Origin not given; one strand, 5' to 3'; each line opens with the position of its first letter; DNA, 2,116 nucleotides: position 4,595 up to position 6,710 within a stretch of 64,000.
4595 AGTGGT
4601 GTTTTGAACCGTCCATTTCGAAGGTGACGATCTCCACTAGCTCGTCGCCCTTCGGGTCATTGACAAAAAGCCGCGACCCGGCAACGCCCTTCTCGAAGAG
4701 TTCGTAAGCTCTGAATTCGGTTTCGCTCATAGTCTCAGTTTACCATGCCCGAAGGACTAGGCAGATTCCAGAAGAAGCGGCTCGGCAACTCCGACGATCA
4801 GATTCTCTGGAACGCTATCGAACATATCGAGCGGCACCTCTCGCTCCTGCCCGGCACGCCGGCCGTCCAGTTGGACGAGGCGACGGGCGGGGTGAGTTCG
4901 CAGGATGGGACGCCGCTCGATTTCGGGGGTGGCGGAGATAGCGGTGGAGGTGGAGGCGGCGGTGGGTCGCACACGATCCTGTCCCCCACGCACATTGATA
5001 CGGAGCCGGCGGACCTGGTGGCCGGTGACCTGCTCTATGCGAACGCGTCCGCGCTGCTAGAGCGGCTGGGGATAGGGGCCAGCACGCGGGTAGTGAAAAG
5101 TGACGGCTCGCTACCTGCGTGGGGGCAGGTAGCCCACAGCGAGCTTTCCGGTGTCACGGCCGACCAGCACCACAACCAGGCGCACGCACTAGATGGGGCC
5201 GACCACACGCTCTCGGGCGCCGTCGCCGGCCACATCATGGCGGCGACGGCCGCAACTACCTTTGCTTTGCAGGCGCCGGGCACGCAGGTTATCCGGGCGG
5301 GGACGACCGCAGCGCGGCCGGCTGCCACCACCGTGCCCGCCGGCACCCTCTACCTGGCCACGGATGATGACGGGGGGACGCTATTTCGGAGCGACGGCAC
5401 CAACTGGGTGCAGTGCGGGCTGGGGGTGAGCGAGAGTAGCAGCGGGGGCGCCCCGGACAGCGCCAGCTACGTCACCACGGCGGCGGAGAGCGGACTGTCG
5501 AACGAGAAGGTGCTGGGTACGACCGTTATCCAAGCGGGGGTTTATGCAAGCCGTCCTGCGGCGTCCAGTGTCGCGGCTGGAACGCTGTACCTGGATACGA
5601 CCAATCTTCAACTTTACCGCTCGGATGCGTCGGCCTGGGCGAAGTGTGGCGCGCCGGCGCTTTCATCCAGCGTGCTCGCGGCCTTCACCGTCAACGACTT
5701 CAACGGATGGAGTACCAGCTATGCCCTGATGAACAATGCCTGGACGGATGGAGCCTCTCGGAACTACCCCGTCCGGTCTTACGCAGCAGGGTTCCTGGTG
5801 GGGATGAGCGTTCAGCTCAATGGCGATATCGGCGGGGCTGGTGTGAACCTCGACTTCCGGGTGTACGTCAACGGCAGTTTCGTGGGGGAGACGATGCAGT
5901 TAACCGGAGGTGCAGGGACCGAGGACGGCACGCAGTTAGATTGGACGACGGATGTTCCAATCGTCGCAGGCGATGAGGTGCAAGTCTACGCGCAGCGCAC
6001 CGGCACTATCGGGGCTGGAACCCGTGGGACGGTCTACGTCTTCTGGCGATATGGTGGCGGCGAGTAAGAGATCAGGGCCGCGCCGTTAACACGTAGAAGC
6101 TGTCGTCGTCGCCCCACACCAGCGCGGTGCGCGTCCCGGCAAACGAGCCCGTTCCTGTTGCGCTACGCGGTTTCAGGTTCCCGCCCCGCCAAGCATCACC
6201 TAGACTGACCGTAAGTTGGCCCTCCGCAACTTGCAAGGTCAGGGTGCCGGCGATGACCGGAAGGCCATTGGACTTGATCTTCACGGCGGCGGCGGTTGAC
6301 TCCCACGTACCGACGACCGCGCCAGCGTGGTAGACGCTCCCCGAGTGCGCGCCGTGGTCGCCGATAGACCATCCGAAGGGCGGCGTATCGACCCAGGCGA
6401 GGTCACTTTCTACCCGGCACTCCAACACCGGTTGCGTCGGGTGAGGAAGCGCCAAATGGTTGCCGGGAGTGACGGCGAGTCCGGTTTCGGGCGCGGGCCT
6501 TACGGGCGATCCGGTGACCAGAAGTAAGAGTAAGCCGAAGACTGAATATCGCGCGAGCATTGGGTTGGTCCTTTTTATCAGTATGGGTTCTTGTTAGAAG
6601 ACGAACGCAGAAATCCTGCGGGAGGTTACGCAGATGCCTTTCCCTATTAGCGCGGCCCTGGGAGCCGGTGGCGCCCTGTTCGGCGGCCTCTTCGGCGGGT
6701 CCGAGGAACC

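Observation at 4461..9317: Three opposite-strand morons inside the virion gene block, including a 72-aa lipoprotein next to the ejection-protein genes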

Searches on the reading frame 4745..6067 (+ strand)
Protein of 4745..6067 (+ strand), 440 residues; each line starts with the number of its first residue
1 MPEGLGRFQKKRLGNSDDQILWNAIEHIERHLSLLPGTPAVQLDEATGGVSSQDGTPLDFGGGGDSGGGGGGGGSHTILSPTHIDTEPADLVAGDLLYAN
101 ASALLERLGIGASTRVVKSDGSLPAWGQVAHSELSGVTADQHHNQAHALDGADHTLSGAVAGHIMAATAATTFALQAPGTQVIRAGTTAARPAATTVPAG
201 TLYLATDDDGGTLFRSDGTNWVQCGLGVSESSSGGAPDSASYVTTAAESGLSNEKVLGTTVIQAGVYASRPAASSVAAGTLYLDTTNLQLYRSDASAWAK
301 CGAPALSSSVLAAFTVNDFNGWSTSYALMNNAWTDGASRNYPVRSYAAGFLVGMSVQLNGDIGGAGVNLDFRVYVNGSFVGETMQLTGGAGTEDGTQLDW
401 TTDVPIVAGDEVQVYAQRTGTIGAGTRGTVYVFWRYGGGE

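Call 5: search_protein_families(library=pfam, proteins=[window:4745-6067:+], max_evalue=0.1)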
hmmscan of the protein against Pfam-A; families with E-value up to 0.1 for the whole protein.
window:4745-6067:+ (440 aa): 1 family
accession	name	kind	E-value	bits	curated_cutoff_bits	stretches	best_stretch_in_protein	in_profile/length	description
PF04213.18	HtaA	-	0.042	14.9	24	1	366-425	7-58/164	Htaa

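Call 6: search_protein_families(library=phrogs, proteins=[window:4745-6067:+], max_evalue=0.1)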
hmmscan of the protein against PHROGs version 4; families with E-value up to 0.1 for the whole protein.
window:4745-6067:+ (440 aa): 1 family
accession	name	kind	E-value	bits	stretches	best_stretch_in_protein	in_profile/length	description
phrog_20787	-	head and packaging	0.0052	17.9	0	254-286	18-47/67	virion structural protein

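Call 9: find_related_loci(query=window:4745-6067:+, collection=viral_contigs, flank=10000)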
Query window:4745-6067:+ (440 aa) in viral_contigs; peptide patterns used: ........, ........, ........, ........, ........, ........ (x = any residue, [..] = any of these).
13 stretches matched a pattern; 2 encode a relative of the query (tblastn E <= 1e-3); 2 distinct loci.
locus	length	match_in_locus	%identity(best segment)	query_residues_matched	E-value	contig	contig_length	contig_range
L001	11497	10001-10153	57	131-181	5e-13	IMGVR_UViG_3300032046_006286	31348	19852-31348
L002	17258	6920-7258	35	126-218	4e-9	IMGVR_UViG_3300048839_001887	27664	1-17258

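Call 102: search_dna_similar(query=window:4745-6067:+, collection=phages, mode=protein, max_evalue=0.001, max_rows=15)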
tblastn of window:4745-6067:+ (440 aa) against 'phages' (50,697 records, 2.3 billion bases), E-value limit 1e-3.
No match.

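Call 104: search_solved_structures(query=window:4745-6067:+, max_evalue=1, show_alignments=2)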
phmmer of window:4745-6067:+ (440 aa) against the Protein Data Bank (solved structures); distinct sequences matched with E-value up to 1: 14.
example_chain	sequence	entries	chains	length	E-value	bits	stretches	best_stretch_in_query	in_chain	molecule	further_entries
32nz_A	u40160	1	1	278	0.027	16.7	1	48-84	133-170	H90 scFv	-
9jsd_A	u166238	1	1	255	0.046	15.9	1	61-102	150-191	Vacuolar-sorting protein SNF7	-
2ybr_B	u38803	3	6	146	0.097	14.9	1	61-91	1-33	SINGLE CHAIN ANTIBODY FRAGMENT 9004G | SINGLE CHAIN ANTIBODY FRAGMENT LR, LIGHT CHAIN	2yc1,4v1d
3zuq_A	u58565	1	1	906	0.099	14.8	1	61-120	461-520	BOTULINUM NEUROTOXIN TYPE B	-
9f07_D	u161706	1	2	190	0.11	14.7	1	57-79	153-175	D2-R3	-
8pwv_B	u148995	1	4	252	0.14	14.4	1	59-86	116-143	monoclonal antibody MAD8-502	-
8zl9_A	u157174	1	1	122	0.15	14.2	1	305-351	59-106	G6 Heavy chain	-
9mtj_H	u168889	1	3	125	0.17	14.1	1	300-366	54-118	Heavy chain of Fab from porcine antibody 15-5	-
9f07_C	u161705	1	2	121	0.29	13.3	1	58-82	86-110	Stathmin-4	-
9bng_A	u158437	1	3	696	0.37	13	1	53-99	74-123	Collagen alpha-1(XVIII) chain,Processed angiotensin-converting enzyme 2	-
9lux_A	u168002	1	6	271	0.45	12.7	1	54-79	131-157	Major prion protein homolog,Single-chain Fv antibody of G2 fused with antigen peptide from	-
9luy_A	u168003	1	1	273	0.47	12.6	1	54-79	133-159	Single-chain Fv antibody of G2 fused with antigen peptide from chicken chromosome 6 C10orf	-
8y3p_G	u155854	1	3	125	0.54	12.4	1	307-356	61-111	Heavy chain of C9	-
8zo9_l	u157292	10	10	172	0.64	12.2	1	321-410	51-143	PSI subunit V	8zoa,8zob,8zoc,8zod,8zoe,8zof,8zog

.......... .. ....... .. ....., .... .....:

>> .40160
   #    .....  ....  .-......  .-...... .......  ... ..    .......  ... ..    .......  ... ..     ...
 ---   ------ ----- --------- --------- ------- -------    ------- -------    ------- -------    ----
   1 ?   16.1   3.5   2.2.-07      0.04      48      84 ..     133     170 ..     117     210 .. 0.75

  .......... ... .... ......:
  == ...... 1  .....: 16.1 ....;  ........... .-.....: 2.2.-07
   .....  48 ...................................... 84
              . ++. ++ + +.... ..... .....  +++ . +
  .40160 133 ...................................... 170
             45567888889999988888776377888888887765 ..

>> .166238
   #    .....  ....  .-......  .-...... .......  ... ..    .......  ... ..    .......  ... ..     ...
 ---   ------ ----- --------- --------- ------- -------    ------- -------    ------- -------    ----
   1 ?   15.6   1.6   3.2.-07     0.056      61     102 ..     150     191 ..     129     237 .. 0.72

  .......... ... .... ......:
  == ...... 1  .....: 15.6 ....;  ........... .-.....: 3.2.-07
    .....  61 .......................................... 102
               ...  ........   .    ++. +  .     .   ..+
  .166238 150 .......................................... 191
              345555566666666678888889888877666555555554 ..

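Call 106: search_protein_families(library=phrogs, proteins=[L001:8834-11497:+], max_evalue=0.01)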
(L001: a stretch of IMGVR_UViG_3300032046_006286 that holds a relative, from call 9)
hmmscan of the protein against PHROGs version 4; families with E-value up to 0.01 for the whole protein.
L001:8834-11497:+ (887 aa): 1 family
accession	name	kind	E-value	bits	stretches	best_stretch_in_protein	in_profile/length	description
phrog_18179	-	head and packaging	0.00037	20.9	1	166-209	204-250/482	virion structural protein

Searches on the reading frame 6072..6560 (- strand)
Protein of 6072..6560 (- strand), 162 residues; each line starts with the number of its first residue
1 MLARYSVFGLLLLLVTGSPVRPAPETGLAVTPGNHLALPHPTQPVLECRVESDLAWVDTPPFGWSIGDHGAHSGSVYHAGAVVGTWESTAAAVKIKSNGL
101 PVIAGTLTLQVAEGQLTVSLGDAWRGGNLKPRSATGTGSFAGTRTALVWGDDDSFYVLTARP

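Call 5: search_protein_families(library=pfam, proteins=[window:6072-6560:-], max_evalue=0.1)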
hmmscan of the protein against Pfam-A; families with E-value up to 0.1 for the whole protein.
window:6072-6560:- (162 aa): 1 family
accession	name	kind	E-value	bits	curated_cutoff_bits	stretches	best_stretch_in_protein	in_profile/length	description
PF23794.1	Phage_Gp84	-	0.046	14.1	27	1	70-88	46-63/66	Mycobacterium phage Gp84-like protein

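Call 6: search_protein_families(library=phrogs, proteins=[window:6072-6560:-], max_evalue=0.1)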
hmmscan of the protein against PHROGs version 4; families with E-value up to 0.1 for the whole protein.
window:6072-6560:- (162 aa): 1 family
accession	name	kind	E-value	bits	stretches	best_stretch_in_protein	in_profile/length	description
phrog_1946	-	unknown function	0.026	15.4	1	69-95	53-80/151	-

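Call 11: find_encoding_contigs(protein=window:6072-6560:-, flank=10000, max_places=6)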
Protein window:6072-6560:- (162 aa): 11 contigs read that carry it; 6 places shown.
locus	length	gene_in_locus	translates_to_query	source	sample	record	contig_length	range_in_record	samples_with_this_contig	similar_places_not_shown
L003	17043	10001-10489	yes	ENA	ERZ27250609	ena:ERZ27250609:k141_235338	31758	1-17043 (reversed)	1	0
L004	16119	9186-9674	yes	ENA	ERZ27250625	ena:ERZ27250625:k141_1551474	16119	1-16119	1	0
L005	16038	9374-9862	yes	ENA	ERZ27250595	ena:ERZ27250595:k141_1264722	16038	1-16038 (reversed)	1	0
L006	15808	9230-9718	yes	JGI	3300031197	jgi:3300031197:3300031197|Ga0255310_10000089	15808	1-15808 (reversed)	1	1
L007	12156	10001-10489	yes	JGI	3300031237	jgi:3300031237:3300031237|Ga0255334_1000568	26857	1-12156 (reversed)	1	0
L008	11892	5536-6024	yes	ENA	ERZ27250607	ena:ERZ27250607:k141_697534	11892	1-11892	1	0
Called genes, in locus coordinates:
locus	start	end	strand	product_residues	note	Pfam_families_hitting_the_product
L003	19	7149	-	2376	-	-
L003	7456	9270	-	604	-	-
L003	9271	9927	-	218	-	-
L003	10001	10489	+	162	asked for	-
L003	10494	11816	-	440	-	-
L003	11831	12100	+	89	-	-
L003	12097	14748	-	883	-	-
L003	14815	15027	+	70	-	-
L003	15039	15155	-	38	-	-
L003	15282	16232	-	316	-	PF00041:fn3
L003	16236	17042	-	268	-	?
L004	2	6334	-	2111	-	?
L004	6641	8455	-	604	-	-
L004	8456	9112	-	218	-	-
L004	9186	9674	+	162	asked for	-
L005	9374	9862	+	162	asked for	-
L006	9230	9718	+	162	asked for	-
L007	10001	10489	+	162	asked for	-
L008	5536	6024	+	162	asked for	-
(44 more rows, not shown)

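Call 19: find_homologous_proteins(query=window:6072-6560:-, max_evalue=0.01)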
Query window:6072-6560:- (162 aa): 1 proteins with E <= 0.01 among 215 candidates.
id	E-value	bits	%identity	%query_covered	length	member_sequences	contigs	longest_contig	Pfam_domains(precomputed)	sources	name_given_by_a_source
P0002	8.3e-103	359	100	100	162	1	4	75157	-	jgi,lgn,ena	-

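Call 63: predict_structure(protein=window:6072-6560:-)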
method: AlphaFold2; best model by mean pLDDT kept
length: 162 residues; sequences in the alignment: 1
mean_pLDDT: 41.7   pTM: 0.34
mean pLDDT of the five models: 41.7, 37.6, 35.2, 34.4, 33.1
residues with pLDDT >= 90: 0; 70-90: 0; 50-70: 52; < 50: 110
segments of 3 or more residues with pLDDT < 50: 22-107, 141-146, 150-162
pLDDT, mean of each block of 10 residues (from residue 1): 60 57 38 28 28 25 27 29 36 35 45 58 50 54 50 46 40
secondary structure, 60 per line:
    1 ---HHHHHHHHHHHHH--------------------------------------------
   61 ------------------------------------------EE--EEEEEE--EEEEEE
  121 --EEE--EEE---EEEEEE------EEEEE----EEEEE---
elements in order: H4-16 E107-112 E115-120 E123-125 E128-130 E134-139 E146-150 E155-159

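Call 66: search_protein_families(library=padloc, proteins=[window:6072-6560:-], max_evalue=0.01)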
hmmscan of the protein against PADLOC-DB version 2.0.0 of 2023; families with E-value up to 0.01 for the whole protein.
window:6072-6560:- (162 aa): 0 families

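Call 71: search_dna_similar(query=window:6072-6560:-, collection=phages, mode=protein, max_evalue=1, max_rows=10)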
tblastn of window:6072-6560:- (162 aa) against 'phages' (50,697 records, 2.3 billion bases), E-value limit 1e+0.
No match.
